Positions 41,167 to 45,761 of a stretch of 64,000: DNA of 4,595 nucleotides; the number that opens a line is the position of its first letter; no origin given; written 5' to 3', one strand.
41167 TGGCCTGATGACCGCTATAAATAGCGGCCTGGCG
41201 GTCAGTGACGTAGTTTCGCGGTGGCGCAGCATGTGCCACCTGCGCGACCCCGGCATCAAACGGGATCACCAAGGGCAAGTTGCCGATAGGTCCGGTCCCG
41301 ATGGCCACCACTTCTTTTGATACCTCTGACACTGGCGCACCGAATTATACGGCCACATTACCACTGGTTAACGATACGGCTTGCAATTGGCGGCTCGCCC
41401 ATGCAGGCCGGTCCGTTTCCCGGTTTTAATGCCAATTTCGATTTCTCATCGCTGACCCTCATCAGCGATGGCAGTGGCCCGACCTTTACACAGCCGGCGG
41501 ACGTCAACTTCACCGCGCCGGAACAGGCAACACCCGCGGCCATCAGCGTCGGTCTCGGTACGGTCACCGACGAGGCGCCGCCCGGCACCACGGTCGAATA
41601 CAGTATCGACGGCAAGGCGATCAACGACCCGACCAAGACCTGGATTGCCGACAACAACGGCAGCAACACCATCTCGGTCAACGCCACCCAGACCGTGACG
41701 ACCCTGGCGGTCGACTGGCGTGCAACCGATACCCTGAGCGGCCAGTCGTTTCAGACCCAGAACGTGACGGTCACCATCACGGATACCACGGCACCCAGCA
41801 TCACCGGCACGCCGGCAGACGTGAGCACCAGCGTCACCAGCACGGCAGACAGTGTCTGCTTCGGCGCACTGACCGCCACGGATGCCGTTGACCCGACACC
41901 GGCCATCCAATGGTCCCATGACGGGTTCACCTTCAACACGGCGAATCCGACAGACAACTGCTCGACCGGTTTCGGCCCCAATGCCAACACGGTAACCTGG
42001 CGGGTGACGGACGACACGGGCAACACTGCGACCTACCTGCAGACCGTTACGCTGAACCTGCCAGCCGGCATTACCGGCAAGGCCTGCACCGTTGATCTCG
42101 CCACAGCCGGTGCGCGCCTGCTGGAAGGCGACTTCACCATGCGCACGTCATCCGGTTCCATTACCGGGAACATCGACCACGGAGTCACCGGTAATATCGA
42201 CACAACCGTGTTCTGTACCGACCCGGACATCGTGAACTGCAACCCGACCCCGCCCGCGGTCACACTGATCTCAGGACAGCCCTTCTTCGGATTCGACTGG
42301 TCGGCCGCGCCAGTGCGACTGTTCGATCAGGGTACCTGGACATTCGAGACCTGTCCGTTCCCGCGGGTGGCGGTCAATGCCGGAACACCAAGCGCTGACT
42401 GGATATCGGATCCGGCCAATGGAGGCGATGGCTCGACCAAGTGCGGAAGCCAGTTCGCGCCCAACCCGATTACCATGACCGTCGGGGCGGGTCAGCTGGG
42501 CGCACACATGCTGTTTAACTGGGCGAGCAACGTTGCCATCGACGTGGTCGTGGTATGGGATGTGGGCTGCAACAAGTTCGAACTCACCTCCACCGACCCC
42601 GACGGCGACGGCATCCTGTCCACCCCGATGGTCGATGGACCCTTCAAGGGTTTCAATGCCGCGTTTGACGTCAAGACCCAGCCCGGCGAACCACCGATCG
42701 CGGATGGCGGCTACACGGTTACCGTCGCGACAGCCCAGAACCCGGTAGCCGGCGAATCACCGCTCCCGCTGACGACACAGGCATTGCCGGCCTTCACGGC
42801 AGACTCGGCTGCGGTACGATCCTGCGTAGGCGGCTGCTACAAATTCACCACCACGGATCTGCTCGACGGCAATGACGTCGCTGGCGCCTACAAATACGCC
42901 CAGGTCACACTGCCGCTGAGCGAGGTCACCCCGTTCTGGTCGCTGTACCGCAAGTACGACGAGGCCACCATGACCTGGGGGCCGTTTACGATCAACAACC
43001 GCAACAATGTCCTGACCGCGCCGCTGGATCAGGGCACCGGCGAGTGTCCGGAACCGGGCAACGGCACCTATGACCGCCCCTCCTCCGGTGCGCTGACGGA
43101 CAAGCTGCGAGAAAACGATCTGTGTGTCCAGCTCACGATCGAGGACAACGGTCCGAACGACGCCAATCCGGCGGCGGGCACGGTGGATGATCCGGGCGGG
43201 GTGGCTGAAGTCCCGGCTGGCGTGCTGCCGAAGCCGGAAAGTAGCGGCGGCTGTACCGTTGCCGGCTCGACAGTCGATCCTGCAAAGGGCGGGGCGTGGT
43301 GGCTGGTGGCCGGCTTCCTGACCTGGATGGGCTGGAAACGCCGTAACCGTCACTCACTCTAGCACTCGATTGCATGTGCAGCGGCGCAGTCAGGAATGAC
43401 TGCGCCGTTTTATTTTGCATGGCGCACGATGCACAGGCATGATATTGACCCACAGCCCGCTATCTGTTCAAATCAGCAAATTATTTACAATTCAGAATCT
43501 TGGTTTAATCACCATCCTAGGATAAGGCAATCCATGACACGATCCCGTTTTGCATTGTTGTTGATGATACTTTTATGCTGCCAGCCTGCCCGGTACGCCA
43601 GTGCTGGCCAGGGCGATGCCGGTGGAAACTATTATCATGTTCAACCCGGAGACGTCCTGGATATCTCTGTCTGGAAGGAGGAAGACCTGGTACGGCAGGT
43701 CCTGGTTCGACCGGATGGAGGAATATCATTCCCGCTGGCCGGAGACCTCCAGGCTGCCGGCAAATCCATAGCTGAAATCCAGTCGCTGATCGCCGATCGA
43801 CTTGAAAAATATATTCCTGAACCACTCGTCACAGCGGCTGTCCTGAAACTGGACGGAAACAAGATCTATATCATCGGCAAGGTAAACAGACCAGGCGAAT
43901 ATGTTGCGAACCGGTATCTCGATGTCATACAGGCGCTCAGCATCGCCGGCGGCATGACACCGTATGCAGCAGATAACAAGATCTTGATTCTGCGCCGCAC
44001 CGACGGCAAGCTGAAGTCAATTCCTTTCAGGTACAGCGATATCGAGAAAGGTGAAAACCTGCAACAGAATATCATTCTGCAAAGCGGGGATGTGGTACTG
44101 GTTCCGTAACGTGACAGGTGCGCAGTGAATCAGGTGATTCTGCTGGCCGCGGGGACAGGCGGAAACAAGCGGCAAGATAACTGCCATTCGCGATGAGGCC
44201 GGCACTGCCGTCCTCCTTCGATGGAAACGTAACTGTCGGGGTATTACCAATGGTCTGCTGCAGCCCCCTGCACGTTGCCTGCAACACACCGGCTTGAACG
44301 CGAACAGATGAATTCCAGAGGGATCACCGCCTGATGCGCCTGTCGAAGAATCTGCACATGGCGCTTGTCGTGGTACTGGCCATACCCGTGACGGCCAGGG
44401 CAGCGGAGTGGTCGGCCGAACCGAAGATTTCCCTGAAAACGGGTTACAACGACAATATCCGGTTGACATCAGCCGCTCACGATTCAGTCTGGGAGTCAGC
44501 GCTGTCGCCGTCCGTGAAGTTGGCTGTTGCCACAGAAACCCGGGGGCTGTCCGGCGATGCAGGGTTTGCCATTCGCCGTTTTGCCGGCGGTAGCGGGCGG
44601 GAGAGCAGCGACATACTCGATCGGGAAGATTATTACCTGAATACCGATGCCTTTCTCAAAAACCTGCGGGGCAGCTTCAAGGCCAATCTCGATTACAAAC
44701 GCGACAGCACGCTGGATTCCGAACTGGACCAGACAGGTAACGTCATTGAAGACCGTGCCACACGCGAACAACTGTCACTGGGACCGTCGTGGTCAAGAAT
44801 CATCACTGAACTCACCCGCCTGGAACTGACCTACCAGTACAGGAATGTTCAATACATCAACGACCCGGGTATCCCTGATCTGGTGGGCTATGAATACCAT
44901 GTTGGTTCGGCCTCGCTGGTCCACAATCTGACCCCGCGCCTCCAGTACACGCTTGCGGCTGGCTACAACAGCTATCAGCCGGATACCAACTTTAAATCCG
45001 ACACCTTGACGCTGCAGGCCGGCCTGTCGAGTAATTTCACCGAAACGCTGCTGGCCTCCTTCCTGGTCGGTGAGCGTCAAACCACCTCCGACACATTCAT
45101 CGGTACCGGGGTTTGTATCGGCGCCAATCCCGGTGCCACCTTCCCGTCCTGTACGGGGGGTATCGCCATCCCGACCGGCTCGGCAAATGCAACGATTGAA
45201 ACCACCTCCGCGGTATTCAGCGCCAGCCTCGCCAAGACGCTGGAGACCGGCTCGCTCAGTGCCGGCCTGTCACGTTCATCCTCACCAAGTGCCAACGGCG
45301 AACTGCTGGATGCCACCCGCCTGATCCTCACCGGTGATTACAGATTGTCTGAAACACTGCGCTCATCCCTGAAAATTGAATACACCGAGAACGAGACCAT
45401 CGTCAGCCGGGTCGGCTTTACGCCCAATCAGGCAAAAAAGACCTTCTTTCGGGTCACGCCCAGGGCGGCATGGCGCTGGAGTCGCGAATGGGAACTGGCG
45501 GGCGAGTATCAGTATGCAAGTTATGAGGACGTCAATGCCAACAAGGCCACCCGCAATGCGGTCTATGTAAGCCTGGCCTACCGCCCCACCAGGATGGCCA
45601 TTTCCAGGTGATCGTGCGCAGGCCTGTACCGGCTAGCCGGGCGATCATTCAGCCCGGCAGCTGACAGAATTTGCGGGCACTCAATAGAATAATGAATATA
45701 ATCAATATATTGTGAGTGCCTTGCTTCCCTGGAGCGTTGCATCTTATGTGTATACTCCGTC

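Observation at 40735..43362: Third, much larger PEP-CTERM-family gene with a non-canonical C-terminal sorting tail and an N-terminal domain shattered by at least 4 frameshifts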

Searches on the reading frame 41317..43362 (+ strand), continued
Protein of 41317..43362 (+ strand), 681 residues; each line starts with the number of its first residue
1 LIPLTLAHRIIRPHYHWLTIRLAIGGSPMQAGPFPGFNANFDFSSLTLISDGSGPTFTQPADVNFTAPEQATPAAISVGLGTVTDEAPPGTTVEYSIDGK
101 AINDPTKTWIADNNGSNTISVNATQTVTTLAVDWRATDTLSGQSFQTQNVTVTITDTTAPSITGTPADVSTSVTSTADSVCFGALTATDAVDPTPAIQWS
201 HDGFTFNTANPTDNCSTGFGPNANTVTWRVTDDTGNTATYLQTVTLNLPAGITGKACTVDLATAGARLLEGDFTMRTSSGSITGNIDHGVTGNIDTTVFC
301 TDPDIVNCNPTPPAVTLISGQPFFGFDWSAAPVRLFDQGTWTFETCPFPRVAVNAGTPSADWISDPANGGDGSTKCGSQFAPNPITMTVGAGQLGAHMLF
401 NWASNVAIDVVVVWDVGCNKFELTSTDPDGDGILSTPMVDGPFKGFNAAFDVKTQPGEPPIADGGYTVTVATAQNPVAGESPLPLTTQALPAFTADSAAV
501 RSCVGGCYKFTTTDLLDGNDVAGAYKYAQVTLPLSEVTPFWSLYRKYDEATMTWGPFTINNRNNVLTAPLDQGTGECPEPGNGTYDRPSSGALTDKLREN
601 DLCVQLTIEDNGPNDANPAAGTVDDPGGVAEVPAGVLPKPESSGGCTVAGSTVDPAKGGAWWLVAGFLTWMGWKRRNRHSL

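Call 87: find_encoding_contigs(protein=P0056, flank=10000, max_places=3)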
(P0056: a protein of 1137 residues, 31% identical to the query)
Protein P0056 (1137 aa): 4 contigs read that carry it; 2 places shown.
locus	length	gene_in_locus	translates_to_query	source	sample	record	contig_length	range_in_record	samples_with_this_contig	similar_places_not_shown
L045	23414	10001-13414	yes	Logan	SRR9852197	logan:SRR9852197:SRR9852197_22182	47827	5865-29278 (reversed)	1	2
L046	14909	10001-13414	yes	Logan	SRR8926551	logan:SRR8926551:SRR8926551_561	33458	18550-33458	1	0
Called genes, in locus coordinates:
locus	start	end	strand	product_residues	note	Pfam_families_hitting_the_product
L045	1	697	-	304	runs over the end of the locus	PF05721:PhyH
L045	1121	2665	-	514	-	PF07719:TPR_2 (faint), PF12895:ANAPC3 (faint), PF13174:TPR_6 (faint), PF13181:TPR_8 (faint), PF13432:TPR_16 (weak), PF14559:TPR_19 (weak), PF00685:Sulfotransfer_1, PF13469:Sulfotransfer_3, +6 more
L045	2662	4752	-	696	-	PF13414:TPR_11, PF13429:TPR_15 (weak), PF13424:TPR_12, PF13414:TPR_11, PF13432:TPR_16, PF23914:TPR_CcmH_CycH, PF00685:Sulfotransfer_1, PF13469:Sulfotransfer_3, +20 more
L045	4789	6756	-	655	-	PF00515:TPR_1 (faint), PF23914:TPR_CcmH_CycH (weak), PF13431:TPR_17 (weak), PF14559:TPR_19, PF13432:TPR_16, PF14559:TPR_19 (weak), PF00685:Sulfotransfer_1 (weak), PF13469:Sulfotransfer_3, +10 more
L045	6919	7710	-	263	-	-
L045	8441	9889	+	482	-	PF13505:OMP_b-brl (faint), PF03349:Toluene_X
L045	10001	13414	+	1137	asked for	PF16403:Bact_surface_Ig-like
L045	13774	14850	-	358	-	-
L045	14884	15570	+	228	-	PF13640:2OG-FeII_Oxy_3, PF13661:2OG-FeII_Oxy_4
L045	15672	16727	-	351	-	-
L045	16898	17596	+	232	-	PF10637:Ofd1_CTDD, PF13640:2OG-FeII_Oxy_3, PF13661:2OG-FeII_Oxy_4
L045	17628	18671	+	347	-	-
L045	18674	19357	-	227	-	PF13640:2OG-FeII_Oxy_3, PF13661:2OG-FeII_Oxy_4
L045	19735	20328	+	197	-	-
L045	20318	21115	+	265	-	PF05721:PhyH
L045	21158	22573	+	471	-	PF23914:TPR_CcmH_CycH (weak), PF13424:TPR_12 (weak), PF13432:TPR_16, PF13489:Methyltransf_23, PF13649:Methyltransf_25, PF13847:Methyltransf_31, PF08241:Methyltransf_11, PF08242:Methyltransf_12, +15 more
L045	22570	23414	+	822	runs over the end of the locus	-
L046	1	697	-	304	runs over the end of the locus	PF05721:PhyH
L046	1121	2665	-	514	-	PF07719:TPR_2 (faint), PF12895:ANAPC3 (faint), PF13174:TPR_6 (faint), PF13181:TPR_8 (faint), PF13432:TPR_16 (weak), PF14559:TPR_19 (weak), PF00685:Sulfotransfer_1, PF13469:Sulfotransfer_3, +6 more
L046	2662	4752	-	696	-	PF13414:TPR_11, PF13429:TPR_15 (weak), PF13424:TPR_12, PF13414:TPR_11, PF13432:TPR_16, PF23914:TPR_CcmH_CycH, PF00685:Sulfotransfer_1, PF13469:Sulfotransfer_3, +20 more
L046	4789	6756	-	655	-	PF00515:TPR_1 (faint), PF23914:TPR_CcmH_CycH (weak), PF13431:TPR_17 (weak), PF14559:TPR_19, PF13432:TPR_16, PF14559:TPR_19 (weak), PF00685:Sulfotransfer_1 (weak), PF13469:Sulfotransfer_3, +10 more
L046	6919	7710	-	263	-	-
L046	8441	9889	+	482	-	PF13505:OMP_b-brl (faint), PF03349:Toluene_X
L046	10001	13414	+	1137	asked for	PF16403:Bact_surface_Ig-like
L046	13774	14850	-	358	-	-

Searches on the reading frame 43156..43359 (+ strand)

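Call 8: search_protein_families(library=ncbifam, proteins=[window:43156-43359:+], max_evalue=10)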
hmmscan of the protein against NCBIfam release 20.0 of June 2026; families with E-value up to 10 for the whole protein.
seq(68 aa): 2 families
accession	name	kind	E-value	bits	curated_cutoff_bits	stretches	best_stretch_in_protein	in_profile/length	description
TIGR03901.2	MYXO-CTERM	domain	0.0026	18.1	20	1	30-61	2-29/34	MYXO-CTERM sorting domain-containing protein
NF033191.4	JDVT-CTERM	domain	0.16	11.9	27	1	29-42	2-16/35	JDVT-CTERM domain-containing protein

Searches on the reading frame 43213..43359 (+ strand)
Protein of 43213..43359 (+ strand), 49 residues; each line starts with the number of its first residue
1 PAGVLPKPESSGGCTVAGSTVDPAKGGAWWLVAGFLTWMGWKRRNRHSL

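Call 8: search_protein_families(library=ncbifam, proteins=[window:43213-43359:+, window:43240-43359:+], max_evalue=10)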
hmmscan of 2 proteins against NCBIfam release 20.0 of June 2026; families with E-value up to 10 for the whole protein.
seq(49 aa): 3 families
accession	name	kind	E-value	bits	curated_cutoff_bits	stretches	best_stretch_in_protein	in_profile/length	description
TIGR03901.2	MYXO-CTERM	domain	0.00069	19.9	20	1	11-42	2-29/34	MYXO-CTERM sorting domain-containing protein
NF033191.4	JDVT-CTERM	domain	0.091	12.7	27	1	10-23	2-16/35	JDVT-CTERM domain-containing protein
TIGR04564.1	Synergist_CTERM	domain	6.6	6.9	22.5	1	10-19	1-9/27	Synerg-CTERM sorting domain-containing protein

seq(40 aa): 3 families
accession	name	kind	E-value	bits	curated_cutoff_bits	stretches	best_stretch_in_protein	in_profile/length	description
TIGR03901.2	MYXO-CTERM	domain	0.00077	19.8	20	1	2-33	2-29/34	MYXO-CTERM sorting domain-containing protein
NF033191.4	JDVT-CTERM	domain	0.14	12.1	27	1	1-14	2-16/35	JDVT-CTERM domain-containing protein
TIGR04564.1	Synergist_CTERM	domain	5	7.3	22.5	1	1-10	1-9/27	Synerg-CTERM sorting domain-containing protein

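Call 9: search_protein_families(library=pfam, proteins=[window:43213-43359:+], max_evalue=1)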
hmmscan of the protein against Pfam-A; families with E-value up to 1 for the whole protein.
seq(49 aa): 0 families

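Call 25: search_protein_families(library=ncbifam, alignment_id=A1, max_evalue=1)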
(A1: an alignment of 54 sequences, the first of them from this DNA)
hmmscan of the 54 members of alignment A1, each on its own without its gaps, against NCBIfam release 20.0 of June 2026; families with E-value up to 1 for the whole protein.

A. member 1, seq(48 aa): 2 families
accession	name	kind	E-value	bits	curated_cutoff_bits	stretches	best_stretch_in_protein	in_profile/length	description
TIGR03901.2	MYXO-CTERM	domain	0.00069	19.9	20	1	10-41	2-29/34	MYXO-CTERM sorting domain-containing protein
NF033191.4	JDVT-CTERM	domain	0.088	12.7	27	1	9-22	2-16/35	JDVT-CTERM domain-containing protein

B. families by the number of members that match (of 54 scanned): 22 families
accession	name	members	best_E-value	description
NF033191.4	JDVT-CTERM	26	9.4e-07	JDVT-CTERM domain-containing protein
TIGR03901.2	MYXO-CTERM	17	4.4e-06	MYXO-CTERM sorting domain-containing protein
TIGR02595.1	PEP_CTERM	13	0.036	PEP-CTERM sorting domain-containing protein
TIGR04174.1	IPTL_CTERM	9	0.0016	IPTL-CTERM sorting domain-containing protein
TIGR01167.1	LPXTG_anchor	4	0.0097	LPXTG cell wall anchor domain-containing protein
TIGR03778.1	VPDSG_CTERM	4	0.063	VPDSG-CTERM sorting domain-containing protein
TIGR03370.1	VPLPA-CTERM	3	0.0061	VPLPA-CTERM sorting domain-containing protein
NF051874.1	PVV_CTERM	3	0.026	PVV-CTERM domain-containing choice-of-anchor G protein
TIGR04143.1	VPxxxP_CTERM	2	0.15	VPXXXP-CTERM sorting domain-containing protein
NF033554.9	floc_PepA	2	0.45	flocculation-associated PEP-CTERM protein PepA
NF038039.1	WGxxGxxG-CTERM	1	0.012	WGxxGxxG-CTERM domain-containing protein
NF058583.1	LAXTG_small_WW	1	0.019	LAXTG motif-containing small protein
NF038370.1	GroEL2_Chlamy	1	0.023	variant chaperonin GroEL2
TIGR03501.1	GlyGly_CTERM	1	0.062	GlyGly-CTERM sorting domain-containing protein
NF050011.2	PFE_CTERM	1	0.1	PFE-CTERM domain-containing protein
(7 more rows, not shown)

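Call 63: search_protein_families(library=ncbifam, alignment_id=A1, max_evalue=0.00065)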
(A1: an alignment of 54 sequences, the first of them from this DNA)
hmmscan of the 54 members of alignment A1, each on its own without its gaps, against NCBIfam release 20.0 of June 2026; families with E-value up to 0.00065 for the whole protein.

A. member 1, seq(48 aa): 0 families

B. families by the number of members that match (of 54 scanned): 2 families
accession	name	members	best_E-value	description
TIGR03901.2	MYXO-CTERM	4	4.4e-06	MYXO-CTERM sorting domain-containing protein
NF033191.4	JDVT-CTERM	3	9.4e-07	JDVT-CTERM domain-containing protein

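Call 83: search_protein_representatives(alignment_id=A1)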
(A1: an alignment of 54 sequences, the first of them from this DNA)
Query: 54 sequences, 47 profile positions. Proteins with E-value up to 0.001 (for the whole library): 299; up to 1e-10: 77; up to 1e-30: 0. The best 150 are listed.
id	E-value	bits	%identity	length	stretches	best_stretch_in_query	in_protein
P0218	1.2e-18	82.4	-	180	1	2-46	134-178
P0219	5.9e-15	70.6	-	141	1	4-46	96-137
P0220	8.8e-15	70.0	-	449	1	4-46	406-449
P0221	1.6e-14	69.2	-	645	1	2-46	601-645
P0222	3.1e-14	68.3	-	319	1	5-46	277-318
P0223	3.2e-14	68.2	-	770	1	6-46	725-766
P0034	3.6e-14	68.1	-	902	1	2-45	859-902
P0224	5.2e-14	67.6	-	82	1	2-46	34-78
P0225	5.3e-14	67.5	-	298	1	7-45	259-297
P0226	8.7e-14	66.8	-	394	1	4-46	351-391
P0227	1.2e-13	66.4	-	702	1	7-45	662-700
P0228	1.2e-13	66.4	-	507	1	6-47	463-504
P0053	1.5e-13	66.1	-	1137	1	2-47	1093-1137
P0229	1.5e-13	66.1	-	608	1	6-46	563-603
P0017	1.8e-13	65.8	-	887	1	7-46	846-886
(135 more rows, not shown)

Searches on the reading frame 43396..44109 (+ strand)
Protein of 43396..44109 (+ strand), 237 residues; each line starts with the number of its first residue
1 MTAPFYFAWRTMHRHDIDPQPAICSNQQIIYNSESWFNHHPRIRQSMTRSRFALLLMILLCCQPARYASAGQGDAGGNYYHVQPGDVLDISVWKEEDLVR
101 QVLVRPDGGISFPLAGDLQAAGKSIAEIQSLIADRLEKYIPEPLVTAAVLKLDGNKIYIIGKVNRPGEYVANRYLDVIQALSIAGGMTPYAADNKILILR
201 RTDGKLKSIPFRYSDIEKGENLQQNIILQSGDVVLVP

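Call 7: search_protein_families(library=ncbifam, proteins=[window:43396-44109:+], max_evalue=0.01)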
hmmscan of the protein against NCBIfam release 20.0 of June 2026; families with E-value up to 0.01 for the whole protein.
window:43396-44109:+ (237 aa): 4 families
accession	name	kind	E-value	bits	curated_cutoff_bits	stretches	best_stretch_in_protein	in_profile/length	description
TIGR03027.2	pepcterm_export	equivalog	5.3e-38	130.4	180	1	79-237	2-165/169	XrtA/PEP-CTERM system exopolysaccharide export protein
NF041843.1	EpsY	equivalog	1.6e-34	119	320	1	51-236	20-210/211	exopolysaccharide export protein EpsY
TIGR03028.1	EpsE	equivalog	2.6e-30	105.5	262.65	1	80-236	2-159/239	polysaccharide export protein EpsE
NF011658.0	PRK15078.1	subfamily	6.4e-23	81.1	333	1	80-237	85-250/380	polysaccharide export protein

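Call 53: find_encoding_contigs(protein=window:43534-44109:+, flank=10000, max_places=8)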
Protein window:43534-44109:+ (191 aa): 1 contig read that carries it; 1 place shown.
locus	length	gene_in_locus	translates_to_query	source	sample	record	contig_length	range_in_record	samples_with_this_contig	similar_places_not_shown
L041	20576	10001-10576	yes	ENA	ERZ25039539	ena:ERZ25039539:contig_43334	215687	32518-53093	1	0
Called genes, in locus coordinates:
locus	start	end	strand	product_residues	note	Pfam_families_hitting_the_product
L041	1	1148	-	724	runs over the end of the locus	PF23914:TPR_CcmH_CycH, PF13424:TPR_12 (weak), PF14559:TPR_19 (weak), PF13424:TPR_12, PF13432:TPR_16, PF13424:TPR_12 (weak), PF13432:TPR_16, PF13844:Glyco_transf_41, +15 more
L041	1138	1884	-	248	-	PF00685:Sulfotransfer_1, PF13469:Sulfotransfer_3 (faint)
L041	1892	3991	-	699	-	PF13414:TPR_11 (weak), PF13428:TPR_14 (weak), PF13424:TPR_12 (weak), PF13414:TPR_11, PF14559:TPR_19, PF13432:TPR_16, PF00685:Sulfotransfer_1, PF13469:Sulfotransfer_3, +18 more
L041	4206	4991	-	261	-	-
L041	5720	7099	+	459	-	PF03349:Toluene_X, PF13609:Porin_4 (weak)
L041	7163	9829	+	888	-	-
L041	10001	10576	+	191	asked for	PF02563:Poly_export, PF10531:SLBB (weak), PF22461:SLBB_2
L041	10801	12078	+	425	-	-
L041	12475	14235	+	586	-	PF02706:Wzz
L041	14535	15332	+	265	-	PF01656:CbiA (faint), PF13614:AAA_31 (weak)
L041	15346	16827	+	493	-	PF02367:TsaE (weak), PF02492:cobW (weak), PF13191:AAA_16, PF13245:AAA_19, PF13401:AAA_22, PF20720:nSTAND3 (faint)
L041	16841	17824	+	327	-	PF01073:3Beta_HSD, PF01370:Epimerase, PF02719:Polysacc_synt_2, PF04321:RmlD_sub_bind, PF05368:NmrA, PF07993:NAD_binding_4 (faint), PF13460:NAD_binding_10, PF16363:GDP_Man_Dehyd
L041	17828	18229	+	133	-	PF04892:VanZ-LLP1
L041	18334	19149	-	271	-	PF00459:Inositol_P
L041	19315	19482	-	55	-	-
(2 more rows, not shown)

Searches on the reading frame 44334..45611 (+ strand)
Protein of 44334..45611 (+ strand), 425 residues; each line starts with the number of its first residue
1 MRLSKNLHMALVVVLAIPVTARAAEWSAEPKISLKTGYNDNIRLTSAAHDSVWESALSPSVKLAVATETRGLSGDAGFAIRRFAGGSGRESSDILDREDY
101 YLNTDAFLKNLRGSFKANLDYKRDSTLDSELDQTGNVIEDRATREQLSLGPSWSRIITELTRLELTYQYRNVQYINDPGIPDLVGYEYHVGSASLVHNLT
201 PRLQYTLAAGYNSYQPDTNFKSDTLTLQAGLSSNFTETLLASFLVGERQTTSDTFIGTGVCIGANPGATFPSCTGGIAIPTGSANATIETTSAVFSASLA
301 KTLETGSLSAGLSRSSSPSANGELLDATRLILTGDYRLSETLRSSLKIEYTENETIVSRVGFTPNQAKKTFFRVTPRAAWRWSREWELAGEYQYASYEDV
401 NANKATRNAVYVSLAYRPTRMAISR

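Call 7: search_protein_families(library=ncbifam, proteins=[window:44334-45611:+], max_evalue=0.01)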
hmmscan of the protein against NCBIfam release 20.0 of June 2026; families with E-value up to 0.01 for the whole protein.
window:44334-45611:+ (425 aa): 2 families
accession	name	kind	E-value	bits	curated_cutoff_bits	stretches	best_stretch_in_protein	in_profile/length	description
TIGR03016.1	pepcterm_hypo_1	hypoth_equivalog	1.9e-13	50.2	90.85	2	23-177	1-152/477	TIGR03016 family PEP-CTERM system-associated outer membrane protein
TIGR03014.2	EpsL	equivalog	0.00049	19.2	275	1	116-221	265-368/385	XrtB/PEP-CTERM-associated polysaccharide biosynthesis outer membrane protein EpsL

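Call 69: find_encoding_contigs(protein=window:44334-45611:+, flank=10000, max_places=6)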
Protein window:44334-45611:+ (425 aa): no gene with exactly this product is on record in the collection.
